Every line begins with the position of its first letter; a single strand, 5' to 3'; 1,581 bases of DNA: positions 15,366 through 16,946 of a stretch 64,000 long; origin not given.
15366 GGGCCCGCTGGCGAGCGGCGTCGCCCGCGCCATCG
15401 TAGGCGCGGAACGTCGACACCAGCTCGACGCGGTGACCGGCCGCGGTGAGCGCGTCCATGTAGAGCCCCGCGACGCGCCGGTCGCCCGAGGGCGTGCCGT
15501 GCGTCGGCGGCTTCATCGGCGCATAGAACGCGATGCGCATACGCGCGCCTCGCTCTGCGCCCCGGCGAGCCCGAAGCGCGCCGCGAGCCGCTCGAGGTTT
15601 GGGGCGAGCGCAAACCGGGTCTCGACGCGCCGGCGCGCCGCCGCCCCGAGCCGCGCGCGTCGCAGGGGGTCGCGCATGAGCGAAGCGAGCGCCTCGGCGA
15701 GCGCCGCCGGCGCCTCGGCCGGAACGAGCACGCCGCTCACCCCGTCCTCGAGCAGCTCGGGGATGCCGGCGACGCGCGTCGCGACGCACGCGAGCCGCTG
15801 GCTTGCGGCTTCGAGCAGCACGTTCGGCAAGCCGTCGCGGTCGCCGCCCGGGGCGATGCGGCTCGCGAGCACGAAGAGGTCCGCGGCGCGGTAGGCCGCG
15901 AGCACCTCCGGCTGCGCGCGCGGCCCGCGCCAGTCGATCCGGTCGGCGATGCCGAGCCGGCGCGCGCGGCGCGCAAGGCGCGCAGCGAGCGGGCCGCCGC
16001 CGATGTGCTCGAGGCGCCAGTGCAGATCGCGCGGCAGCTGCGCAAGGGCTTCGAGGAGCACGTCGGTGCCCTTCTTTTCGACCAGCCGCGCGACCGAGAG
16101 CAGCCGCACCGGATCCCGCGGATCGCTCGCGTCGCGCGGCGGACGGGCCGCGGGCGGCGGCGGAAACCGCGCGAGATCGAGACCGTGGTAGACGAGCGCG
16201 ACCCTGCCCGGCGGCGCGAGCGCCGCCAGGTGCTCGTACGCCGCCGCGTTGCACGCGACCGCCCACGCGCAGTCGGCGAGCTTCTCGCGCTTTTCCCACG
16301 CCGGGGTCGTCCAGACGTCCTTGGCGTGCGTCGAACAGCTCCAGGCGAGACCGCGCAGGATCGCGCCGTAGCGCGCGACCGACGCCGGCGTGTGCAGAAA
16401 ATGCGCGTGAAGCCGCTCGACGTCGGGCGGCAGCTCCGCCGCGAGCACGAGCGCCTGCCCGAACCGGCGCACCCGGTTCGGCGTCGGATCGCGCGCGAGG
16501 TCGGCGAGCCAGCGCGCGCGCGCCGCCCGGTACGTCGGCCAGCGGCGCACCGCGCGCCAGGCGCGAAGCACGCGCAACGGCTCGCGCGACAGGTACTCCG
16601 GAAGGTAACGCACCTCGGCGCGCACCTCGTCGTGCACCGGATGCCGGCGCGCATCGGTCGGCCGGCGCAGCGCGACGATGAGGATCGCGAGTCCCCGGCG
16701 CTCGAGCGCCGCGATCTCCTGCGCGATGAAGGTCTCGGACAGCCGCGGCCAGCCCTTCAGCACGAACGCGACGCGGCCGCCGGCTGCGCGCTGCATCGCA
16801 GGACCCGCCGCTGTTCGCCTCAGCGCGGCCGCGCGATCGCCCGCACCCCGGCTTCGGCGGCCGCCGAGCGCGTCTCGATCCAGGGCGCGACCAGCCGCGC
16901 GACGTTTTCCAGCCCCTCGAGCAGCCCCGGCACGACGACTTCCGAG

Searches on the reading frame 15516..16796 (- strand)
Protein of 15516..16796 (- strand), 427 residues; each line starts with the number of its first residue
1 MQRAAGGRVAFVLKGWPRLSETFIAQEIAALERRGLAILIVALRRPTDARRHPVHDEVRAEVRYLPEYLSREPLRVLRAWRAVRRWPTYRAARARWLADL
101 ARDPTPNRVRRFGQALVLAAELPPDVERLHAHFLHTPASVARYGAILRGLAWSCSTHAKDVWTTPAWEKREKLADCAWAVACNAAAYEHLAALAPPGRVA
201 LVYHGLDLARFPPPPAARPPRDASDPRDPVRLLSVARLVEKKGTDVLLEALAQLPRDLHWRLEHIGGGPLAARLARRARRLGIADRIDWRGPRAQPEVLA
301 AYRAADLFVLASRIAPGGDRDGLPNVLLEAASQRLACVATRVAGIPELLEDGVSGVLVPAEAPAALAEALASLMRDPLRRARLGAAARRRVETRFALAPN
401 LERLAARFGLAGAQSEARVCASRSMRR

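Call 25: search_protein_families(library=pfam, proteins=[window:15516-16796:-], max_evalue=0.001)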
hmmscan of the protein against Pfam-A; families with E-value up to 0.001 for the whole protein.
window:15516-16796:- (427 aa): 4 families
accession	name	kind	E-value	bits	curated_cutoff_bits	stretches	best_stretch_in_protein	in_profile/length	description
PF13692.12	Glyco_trans_1_4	-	4.7e-31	108.4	27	1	231-376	3-142/142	Glycosyl transferases group 1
PF00534.26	Glycos_transf_1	-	1.1e-30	106.9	26.4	1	227-390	13-172/172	Glycosyl transferases group 1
PF13524.12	Glyco_trans_1_2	-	4.6e-09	36.8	25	1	267-404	22-142/144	Glycosyl transferase-like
PF13439.12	Glyco_transf_4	-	0.00052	20.5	28.5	0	112-210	61-170/170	Glycosyltransferase Family 4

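Call 34: search_protein_families(library=ncbifam, proteins=[window:15516-16796:-], max_evalue=0.001)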
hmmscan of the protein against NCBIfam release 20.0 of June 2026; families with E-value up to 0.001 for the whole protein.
window:15516-16796:- (427 aa): 21 families
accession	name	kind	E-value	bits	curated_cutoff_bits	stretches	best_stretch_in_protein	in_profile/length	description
NF041876.1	EPS_EpsE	equivalog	4e-43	148.1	400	1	11-398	3-383/389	exopolysaccharide biosynthesis GT4 family glycosyltransferase EpsE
TIGR04005.1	wcaL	equivalog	1.6e-29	103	537.6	1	8-396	2-391/406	colanic acid biosynthesis glycosyltransferase WcaL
TIGR03088.1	stp2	hypoth_equivalog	5.9e-29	101.2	409.05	1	194-400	157-362/374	TIGR03088 family PEP-CTERM/XrtA system glycosyltransferase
TIGR03449.1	mycothiol_MshA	equivalog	7.1e-22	77.9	462.5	1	194-393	185-386/406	D-inositol-3-phosphate glycosyltransferase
TIGR04063.1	stp3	hypoth_equivalog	7.2e-16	58.1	442.05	1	182-402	165-386/397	TIGR04063 family PEP-CTERM/XrtA system glycosyltransferase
TIGR03999.1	thiol_BshA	equivalog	2.5e-15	56.3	273.7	1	242-399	212-361/375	N-acetyl-alpha-D-glucosaminyl L-malate synthase BshA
NF047684.1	TeichurnBiosyTuaC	equivalog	3.4e-15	55.9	550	1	121-408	106-386/391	teichuronic acid biosynthesis protein TuaC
TIGR02149.1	glgA_Coryne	subfamily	5.9e-14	52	302.4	1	175-397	144-376/391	glycogen synthase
NF011726.0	PRK15179.1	equivalog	1.4e-11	43.5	733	1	234-398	522-681/694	Vi polysaccharide biosynthesis protein TviE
NF046085.1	XrtY_assoc_Gly1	equivalog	1.7e-11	43.6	400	1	224-396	204-369/387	XrtY-associated glycosyltransferase XYAG1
TIGR04348.1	TIGR04348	equivalog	3.5e-11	42.7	300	1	221-403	129-301/310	selenoneine biosynthesis selenosugar synthase SenB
NF007396.0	PRK09922.1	equivalog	1.1e-10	41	385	1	229-360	182-310/361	lipopolysaccharide 1,6-galactosyltransferase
NF038298.1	EPS_HpsO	equivalog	1.2e-10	40.8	575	1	235-394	207-370/388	hormogonium polysaccharide biosynthesis glycosyltransferase HpsO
NF050056.1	ProtGlycPglH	equivalog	1.3e-09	37.7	600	1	232-392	182-335/354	GalNAc-alpha-(1->4)-GalNAc-alpha-(1->3)-diNAcBac-PP-undecaprenol alpha-1,4-N-acetyl-D-galactosaminyltransferase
NF053787.1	GlcN_PG_synth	equivalog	2e-09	36.8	480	1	199-407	166-355/361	N-acetylglucosaminyl phosphatidylglycerol synthase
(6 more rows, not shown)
